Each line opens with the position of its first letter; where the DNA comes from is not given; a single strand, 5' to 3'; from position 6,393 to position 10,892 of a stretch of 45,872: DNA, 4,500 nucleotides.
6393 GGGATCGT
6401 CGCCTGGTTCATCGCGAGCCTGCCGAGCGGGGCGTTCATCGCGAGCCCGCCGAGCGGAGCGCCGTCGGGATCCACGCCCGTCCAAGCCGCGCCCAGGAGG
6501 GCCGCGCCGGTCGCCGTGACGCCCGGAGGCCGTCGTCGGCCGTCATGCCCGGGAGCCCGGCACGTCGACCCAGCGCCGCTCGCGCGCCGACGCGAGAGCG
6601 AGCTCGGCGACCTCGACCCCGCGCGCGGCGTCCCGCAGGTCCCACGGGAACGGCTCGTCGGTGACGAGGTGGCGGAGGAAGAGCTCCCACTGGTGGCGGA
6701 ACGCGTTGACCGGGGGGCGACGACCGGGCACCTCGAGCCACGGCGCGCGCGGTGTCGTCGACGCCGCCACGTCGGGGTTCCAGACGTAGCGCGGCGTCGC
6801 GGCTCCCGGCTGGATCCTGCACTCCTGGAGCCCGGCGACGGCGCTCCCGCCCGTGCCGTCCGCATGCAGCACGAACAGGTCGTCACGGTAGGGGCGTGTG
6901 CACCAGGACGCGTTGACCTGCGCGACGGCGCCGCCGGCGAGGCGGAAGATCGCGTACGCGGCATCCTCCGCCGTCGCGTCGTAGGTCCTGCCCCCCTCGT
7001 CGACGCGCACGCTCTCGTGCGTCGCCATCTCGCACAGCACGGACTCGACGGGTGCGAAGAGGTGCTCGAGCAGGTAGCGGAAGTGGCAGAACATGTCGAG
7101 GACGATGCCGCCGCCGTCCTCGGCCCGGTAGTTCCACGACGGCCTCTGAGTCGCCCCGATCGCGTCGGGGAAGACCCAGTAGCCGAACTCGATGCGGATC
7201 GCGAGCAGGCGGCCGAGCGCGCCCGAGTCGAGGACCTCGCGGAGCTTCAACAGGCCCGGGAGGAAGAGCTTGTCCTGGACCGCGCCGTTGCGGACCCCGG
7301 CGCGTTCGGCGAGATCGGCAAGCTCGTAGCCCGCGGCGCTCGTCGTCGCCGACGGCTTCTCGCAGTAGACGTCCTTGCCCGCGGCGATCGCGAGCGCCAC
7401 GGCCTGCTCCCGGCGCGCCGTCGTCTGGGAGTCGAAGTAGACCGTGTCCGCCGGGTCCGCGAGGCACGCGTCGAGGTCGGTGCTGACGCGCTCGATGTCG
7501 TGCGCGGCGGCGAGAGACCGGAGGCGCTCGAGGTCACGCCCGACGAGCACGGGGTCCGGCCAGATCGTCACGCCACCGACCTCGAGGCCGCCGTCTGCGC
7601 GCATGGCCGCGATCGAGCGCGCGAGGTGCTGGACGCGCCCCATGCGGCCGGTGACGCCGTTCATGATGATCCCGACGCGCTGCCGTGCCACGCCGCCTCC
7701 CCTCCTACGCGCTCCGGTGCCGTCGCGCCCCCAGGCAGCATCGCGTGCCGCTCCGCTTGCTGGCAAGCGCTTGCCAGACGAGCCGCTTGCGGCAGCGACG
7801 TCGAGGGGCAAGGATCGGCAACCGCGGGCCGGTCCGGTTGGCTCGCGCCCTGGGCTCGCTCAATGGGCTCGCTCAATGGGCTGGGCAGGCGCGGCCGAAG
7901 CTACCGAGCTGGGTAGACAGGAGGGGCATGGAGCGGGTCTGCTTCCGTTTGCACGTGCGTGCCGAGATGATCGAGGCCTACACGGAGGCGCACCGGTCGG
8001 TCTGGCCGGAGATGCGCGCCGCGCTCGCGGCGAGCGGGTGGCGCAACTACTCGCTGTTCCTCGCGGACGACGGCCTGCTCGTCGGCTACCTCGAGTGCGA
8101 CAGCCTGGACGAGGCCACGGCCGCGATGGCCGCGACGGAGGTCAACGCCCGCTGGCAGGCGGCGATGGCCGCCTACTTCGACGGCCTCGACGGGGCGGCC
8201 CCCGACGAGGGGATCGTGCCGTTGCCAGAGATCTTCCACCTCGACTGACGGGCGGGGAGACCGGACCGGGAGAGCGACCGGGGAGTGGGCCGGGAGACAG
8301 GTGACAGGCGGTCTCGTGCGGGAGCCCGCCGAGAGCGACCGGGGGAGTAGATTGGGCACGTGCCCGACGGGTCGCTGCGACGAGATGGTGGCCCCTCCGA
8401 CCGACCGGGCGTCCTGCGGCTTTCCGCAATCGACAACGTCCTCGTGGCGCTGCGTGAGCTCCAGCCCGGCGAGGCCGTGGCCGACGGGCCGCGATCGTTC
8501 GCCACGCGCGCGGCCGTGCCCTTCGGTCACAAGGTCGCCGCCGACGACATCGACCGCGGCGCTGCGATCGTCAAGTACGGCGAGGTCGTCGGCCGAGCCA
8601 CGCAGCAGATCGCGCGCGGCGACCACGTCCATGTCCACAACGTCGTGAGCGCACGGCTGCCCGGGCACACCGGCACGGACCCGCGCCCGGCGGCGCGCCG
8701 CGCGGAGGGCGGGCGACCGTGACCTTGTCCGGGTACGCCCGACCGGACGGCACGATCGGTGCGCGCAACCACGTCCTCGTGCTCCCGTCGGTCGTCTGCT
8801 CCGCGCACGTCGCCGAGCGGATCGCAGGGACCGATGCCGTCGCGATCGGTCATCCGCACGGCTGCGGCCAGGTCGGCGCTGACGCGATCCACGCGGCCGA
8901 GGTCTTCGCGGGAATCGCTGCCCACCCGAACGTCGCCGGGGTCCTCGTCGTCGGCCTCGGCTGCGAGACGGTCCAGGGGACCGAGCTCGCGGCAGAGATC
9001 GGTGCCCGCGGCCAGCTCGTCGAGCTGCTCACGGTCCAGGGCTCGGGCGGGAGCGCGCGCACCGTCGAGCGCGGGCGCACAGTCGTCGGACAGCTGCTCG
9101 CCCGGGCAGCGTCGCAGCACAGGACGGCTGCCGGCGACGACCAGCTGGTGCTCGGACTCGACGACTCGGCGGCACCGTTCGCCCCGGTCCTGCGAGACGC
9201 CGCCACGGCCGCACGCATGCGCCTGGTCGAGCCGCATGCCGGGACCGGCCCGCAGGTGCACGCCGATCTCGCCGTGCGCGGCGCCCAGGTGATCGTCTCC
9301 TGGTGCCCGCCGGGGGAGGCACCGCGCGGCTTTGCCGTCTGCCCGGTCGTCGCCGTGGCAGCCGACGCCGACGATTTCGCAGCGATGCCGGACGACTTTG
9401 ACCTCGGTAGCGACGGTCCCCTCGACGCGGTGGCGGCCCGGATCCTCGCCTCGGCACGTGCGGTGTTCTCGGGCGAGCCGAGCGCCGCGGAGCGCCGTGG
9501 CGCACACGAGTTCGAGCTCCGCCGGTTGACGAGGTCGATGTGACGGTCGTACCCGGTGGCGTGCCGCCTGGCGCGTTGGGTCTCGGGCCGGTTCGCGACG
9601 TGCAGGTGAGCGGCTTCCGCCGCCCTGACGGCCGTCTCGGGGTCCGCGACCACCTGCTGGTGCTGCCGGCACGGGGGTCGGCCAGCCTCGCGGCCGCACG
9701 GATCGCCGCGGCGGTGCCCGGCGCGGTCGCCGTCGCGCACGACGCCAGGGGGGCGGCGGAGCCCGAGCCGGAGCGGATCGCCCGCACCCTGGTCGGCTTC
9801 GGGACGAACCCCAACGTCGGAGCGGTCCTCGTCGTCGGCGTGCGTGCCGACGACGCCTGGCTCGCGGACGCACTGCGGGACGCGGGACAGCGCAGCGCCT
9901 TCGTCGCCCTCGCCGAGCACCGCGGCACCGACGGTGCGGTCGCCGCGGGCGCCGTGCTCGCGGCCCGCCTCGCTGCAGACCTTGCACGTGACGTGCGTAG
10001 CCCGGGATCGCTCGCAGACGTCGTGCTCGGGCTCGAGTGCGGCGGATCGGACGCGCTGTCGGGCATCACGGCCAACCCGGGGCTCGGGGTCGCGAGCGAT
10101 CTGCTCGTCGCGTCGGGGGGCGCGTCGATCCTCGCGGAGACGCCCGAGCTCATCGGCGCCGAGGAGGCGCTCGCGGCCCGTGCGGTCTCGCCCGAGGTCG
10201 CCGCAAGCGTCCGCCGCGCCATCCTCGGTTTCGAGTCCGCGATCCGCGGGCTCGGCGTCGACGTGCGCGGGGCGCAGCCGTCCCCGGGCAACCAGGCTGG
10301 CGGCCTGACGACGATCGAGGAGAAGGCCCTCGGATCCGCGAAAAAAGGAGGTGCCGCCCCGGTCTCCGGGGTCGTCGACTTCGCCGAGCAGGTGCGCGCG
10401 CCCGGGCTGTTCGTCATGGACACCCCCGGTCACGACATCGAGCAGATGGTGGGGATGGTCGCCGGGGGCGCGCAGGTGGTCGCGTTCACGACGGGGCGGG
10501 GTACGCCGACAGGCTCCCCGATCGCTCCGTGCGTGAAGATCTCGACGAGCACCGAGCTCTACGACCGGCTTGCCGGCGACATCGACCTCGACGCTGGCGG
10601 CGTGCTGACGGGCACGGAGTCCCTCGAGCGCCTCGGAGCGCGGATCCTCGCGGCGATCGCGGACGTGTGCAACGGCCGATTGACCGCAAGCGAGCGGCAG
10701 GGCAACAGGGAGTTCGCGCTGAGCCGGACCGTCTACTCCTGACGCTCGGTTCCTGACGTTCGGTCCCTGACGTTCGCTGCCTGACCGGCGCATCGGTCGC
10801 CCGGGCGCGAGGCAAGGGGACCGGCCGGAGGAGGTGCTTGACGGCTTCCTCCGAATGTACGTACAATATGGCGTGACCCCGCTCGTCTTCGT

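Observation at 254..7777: LacI-linked six-gene operon built around a DUF993 protein: candidate uncharacterised keto-sugar/glycoside pathway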

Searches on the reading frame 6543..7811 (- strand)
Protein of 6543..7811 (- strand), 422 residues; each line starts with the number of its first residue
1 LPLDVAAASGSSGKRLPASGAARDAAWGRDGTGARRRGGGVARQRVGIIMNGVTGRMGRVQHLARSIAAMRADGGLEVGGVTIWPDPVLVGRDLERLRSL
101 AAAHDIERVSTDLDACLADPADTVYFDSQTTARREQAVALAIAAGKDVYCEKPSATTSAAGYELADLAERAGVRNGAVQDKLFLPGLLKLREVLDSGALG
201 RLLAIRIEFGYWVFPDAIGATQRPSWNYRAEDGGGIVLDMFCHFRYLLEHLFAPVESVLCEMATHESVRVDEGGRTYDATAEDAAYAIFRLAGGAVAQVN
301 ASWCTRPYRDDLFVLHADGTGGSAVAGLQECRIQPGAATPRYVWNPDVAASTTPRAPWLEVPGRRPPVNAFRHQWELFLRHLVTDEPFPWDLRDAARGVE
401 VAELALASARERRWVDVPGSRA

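Call 3: search_protein_families(library=pfam, proteins=[window:6543-7811:-], max_evalue=0.01)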
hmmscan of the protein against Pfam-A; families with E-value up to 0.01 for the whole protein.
window:6543-7811:- (422 aa): 3 families
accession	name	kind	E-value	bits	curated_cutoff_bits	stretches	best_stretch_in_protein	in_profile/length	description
PF22725.1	GFO_IDH_MocA_C3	-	5.8e-24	84.9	27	1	188-316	2-117/124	GFO/IDH/MocA C-terminal domain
PF02894.22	GFO_IDH_MocA_C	-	9.5e-12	45.6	22.9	1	191-417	1-218/218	Oxidoreductase family, C-terminal alpha/beta domain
PF01408.29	GFO_IDH_MocA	-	2.3e-07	32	24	1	89-174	31-115/120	Oxidoreductase family, NAD-binding Rossmann fold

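Call 6: search_protein_families(library=ncbifam, proteins=[window:6543-7691:-], max_evalue=0.001)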
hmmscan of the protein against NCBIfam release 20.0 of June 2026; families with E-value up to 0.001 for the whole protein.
window:6543-7691:- (382 aa): 8 families
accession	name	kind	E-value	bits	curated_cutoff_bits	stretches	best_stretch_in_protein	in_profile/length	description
TIGR04380.1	myo_inos_iolG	equivalog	2.1e-14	53.1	355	1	55-264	38-232/330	inositol 2-dehydrogenase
NF052479.1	LevoglcsnDh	equivalog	9.8e-10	37.6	650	1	59-229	51-219/386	levoglucosan dehydrogenase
NF040723.1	UDP-GlcNAcDh_Arch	equivalog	1.3e-07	31.5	450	1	52-166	33-145/302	UDP-N-acetylglucosamine 3-dehydrogenase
NF007574.0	PRK10206.1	equivalog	3.2e-07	29.7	352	1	70-172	54-156/345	oxidoreductase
NF052679.1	InsChiInosDhIolG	equivalog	1.3e-06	27.7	540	1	76-166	62-152/343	bifunctional inositol 2-dehydrogenase/D-chiro-inositol 1-dehydrogenase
NF008607.0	PRK11579.1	subfamily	1.4e-05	24.3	330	1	100-224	83-201/346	oxidoreductase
NF041392.1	XylDh_Gfo6_Halo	equivalog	0.00017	20.5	350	1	48-164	46-165/350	D-xylose 1-dehydrogenase Gfo6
TIGR02984.1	Sig-70_plancto1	subfamily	0.00098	18.7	183.75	0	52-154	89-188/189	RNA polymerase sigma-70 factor, Planctomycetaceae-specific subfamily 1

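Call 30: search_solved_structures(query=window:6543-7691:-, max_evalue=0.00001)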
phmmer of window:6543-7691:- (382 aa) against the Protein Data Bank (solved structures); distinct sequences matched with E-value up to 0.00001: 19.
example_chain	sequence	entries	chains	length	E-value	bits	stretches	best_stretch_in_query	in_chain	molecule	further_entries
3oqb_A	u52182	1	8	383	2.8e-128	431.9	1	3-378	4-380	Oxidoreductase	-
4fb5_A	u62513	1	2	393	1.3e-15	61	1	61-376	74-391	Probable oxidoreductase protein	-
8w9s_A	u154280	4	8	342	7.6e-15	58.5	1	51-299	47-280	NADH-dependent dihydrogenase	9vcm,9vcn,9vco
5ya8_A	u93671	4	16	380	1.9e-14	57.2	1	7-283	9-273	Scyllo-inositol dehydrogenase with L-glucose dehydrogenase activity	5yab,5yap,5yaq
6ktj_A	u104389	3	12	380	4.2e-14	56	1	7-283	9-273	Scyllo-inositol dehydrogenase with L-glucose dehydrogenase activity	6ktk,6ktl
2glx_A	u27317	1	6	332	1.7e-13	54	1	50-285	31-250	1,5-anhydro-D-fructose reductase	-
4koa_A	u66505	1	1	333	5.6e-13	52.3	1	50-285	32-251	1,5-anhydro-D-fructose reductase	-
2o48_X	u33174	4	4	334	8.1e-11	45.2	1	49-172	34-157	Dimeric dihydrodiol dehydrogenase | Trans-1,2-dihydrobenzene-1,2-diol dehydrogenase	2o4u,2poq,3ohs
3q2k_A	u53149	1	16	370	1.4e-10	44.4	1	57-286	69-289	oxidoreductase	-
6jw6_A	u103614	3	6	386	2.9e-10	43.4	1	56-267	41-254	Dehydrogenase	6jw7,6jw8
3fhl_A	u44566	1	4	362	6.3e-10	42.3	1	88-376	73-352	Putative oxidoreductase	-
4gqa_A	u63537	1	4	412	5e-09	39.3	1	66-220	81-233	NAD binding Oxidoreductase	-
6nor_A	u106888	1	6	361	1.8e-08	37.5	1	49-376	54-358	Putative NAD dependent dehydrogenase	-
3e9m_A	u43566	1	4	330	2.3e-07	33.9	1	21-203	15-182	Oxidoreductase, Gfo/Idh/MocA family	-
6a3f_A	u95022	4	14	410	2.6e-07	33.7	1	44-287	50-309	Putative dehydrogenase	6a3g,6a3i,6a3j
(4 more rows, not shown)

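Call 46: list_cluster_members(proteins=[P0001, P0003, window:3334-4509:-, window:6543-7691:-, window:254-2368:-])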
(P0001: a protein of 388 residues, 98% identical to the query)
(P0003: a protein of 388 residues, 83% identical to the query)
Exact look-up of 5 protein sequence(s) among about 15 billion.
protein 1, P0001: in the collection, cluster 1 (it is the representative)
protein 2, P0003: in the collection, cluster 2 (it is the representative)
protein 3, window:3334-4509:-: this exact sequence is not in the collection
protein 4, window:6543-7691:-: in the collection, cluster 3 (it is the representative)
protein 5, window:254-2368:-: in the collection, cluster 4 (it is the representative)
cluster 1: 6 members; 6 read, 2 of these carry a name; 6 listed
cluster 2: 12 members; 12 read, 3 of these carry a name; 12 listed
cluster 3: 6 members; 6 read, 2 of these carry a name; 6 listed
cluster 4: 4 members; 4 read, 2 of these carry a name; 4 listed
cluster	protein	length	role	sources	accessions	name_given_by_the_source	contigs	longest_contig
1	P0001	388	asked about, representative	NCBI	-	-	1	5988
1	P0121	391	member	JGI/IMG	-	hypothetical protein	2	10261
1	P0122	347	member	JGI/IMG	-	hypothetical protein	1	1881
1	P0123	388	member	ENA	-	-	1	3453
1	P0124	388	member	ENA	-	-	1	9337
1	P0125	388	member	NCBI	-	-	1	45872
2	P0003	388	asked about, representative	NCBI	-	-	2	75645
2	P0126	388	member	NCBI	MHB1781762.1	MAG: dihydrodipicolinate synthase family protein [Acidimicrobiales bacterium]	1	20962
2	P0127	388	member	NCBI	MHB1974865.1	MAG: dihydrodipicolinate synthase family protein [Acidimicrobiales bacterium]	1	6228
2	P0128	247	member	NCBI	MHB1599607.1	MAG: DUF993 family protein, partial [Acidimicrobiales bacterium]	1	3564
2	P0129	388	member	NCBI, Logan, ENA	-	-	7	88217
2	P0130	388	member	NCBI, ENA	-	-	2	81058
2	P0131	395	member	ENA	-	-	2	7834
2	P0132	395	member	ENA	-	-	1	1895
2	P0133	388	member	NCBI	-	-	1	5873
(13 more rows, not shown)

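Call 77: search_solved_structures(query=A4, max_evalue=1e-8)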
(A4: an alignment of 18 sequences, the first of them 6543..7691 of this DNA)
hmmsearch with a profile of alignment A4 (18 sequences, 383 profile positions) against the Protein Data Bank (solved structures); distinct sequences matched with E-value up to 1e-8: 32.
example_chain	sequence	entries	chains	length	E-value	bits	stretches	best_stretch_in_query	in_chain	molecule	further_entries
3oqb_A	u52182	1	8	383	7.5e-214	712.9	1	2-381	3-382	Oxidoreductase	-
4fb5_A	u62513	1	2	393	2.6e-20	75.8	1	58-377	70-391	Probable oxidoreductase protein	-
6a3f_A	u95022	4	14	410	9.1e-20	74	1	56-286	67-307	Putative dehydrogenase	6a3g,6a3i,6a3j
6ktj_A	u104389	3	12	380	1.1e-18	70.5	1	53-284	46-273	Scyllo-inositol dehydrogenase with L-glucose dehydrogenase activity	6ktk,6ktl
5ya8_A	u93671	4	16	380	1.1e-18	70.5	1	53-284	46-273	Scyllo-inositol dehydrogenase with L-glucose dehydrogenase activity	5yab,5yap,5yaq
2glx_A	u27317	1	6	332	1.1e-17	67.2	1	54-294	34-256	1,5-anhydro-D-fructose reductase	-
4koa_A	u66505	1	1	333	2.2e-16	62.9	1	53-286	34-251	1,5-anhydro-D-fructose reductase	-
4gqa_A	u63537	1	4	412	3e-16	62.5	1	56-251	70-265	NAD binding Oxidoreductase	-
8w9s_A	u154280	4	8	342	2.2e-14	56.3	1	58-285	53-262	NADH-dependent dihydrogenase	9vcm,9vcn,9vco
9azo_A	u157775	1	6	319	2.3e-14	56.2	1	33-161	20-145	PmdC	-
4h3v_A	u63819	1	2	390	6.2e-14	54.8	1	48-379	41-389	Oxidoreductase domain protein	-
3q2k_A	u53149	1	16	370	1.9e-13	53.3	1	74-230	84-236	oxidoreductase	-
6nor_A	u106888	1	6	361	2.2e-13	53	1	50-378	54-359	Putative NAD dependent dehydrogenase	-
3f4l_A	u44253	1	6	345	4.6e-13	51.9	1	53-173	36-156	Putative oxidoreductase yhhX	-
3evn_A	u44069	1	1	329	1.2e-12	50.6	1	42-172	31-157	Oxidoreductase, Gfo/Idh/MocA family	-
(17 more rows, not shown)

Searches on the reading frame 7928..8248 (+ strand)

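Call 10: search_protein_families(library=pfam, proteins=[window:7928-8248:+], max_evalue=0.001)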
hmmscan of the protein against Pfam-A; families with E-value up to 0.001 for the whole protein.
window:7928-8248:+ (106 aa): 1 family
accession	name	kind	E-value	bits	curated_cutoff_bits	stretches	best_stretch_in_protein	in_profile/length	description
PF05336.19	rhaM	-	3.9e-29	101.4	23.4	1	3-105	1-105/105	L-rhamnose mutarotase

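Call 48: search_protein_families(library=ncbifam, proteins=[window:7928-8248:+], max_evalue=0.001)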
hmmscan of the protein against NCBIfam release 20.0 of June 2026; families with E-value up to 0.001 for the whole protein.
window:7928-8248:+ (106 aa): 1 family
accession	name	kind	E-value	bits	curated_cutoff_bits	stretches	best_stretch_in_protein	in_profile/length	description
TIGR02625.1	YiiL_rotase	equivalog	4.3e-13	49.5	99.6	1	3-106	1-102/102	L-rhamnose mutarotase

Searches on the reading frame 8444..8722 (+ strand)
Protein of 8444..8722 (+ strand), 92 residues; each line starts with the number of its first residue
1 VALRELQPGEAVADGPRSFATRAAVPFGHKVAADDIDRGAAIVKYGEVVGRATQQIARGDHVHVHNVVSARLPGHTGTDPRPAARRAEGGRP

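Call 48: search_protein_families(library=ncbifam, proteins=[window:8444-8722:+], max_evalue=0.001)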
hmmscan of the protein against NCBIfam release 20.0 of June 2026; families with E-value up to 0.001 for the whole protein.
window:8444-8722:+ (92 aa): 1 family
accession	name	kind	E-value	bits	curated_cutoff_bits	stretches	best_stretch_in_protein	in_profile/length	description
TIGR03248.1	galactar-dH20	equivalog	2.4e-09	36.2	730.85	1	19-68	30-79/507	galactarate dehydratase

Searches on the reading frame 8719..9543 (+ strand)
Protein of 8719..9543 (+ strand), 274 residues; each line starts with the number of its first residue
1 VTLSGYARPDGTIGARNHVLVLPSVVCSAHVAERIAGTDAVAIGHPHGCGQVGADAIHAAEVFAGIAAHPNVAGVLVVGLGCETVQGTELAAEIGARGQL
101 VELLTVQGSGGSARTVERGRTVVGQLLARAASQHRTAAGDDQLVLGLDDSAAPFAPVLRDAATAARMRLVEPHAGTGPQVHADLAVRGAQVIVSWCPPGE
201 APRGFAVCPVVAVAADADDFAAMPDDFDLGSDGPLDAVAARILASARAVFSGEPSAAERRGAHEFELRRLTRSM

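Call 10: search_protein_families(library=pfam, proteins=[window:8719-9543:+], max_evalue=0.001)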
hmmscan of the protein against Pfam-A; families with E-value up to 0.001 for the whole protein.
window:8719-9543:+ (274 aa): 2 families
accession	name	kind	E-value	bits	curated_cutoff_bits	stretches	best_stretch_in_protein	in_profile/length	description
PF04295.18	GD_AH_second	-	4.4e-36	124.4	27.3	1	5-130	1-135/136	D-galactarate dehydratase/Altronate hydrolase, second domain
PF20629.2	GD_AH_C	-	0.00017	21.5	26.8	1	179-269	143-238/242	D-galactarate/Altronate dehydratase, C-terminal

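Call 48: search_protein_families(library=ncbifam, proteins=[window:8719-9543:+], max_evalue=0.001)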
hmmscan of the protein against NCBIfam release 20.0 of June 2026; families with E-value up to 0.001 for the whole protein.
window:8719-9543:+ (274 aa): 1 family
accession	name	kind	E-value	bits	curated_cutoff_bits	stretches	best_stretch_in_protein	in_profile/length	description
TIGR03248.1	galactar-dH20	equivalog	1.2e-09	37.2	730.85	1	2-148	106-271/507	galactarate dehydratase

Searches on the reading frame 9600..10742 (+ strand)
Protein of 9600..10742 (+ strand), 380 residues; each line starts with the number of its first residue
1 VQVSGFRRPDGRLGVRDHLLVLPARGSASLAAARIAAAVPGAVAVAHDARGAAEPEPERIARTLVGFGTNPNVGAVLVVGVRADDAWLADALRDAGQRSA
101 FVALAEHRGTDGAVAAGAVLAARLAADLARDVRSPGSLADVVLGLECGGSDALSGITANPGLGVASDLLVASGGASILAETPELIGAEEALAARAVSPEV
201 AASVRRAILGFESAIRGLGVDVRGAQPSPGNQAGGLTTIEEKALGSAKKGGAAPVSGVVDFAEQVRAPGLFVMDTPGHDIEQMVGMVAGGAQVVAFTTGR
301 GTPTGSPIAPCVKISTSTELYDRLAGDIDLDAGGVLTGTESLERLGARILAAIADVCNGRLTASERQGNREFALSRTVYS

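Call 10: search_protein_families(library=pfam, proteins=[window:9600-10742:+], max_evalue=0.001)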
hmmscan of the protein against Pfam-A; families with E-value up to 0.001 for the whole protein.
window:9600-10742:+ (380 aa): 2 families
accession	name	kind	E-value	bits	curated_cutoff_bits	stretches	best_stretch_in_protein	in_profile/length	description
PF20629.2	GD_AH_C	-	2.8e-90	302.3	26.8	1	139-377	2-239/242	D-galactarate/Altronate dehydratase, C-terminal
PF04295.18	GD_AH_second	-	4.5e-18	66.1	27.3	1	5-127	1-134/136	D-galactarate dehydratase/Altronate hydrolase, second domain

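Call 48: search_protein_families(library=ncbifam, proteins=[window:9600-10742:+], max_evalue=0.001)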
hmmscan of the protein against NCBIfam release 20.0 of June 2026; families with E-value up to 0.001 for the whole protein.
window:9600-10742:+ (380 aa): 1 family
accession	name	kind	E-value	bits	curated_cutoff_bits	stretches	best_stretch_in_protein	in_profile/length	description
TIGR03248.1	galactar-dH20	equivalog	9.8e-57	192.5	730.85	1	51-366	167-491/507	galactarate dehydratase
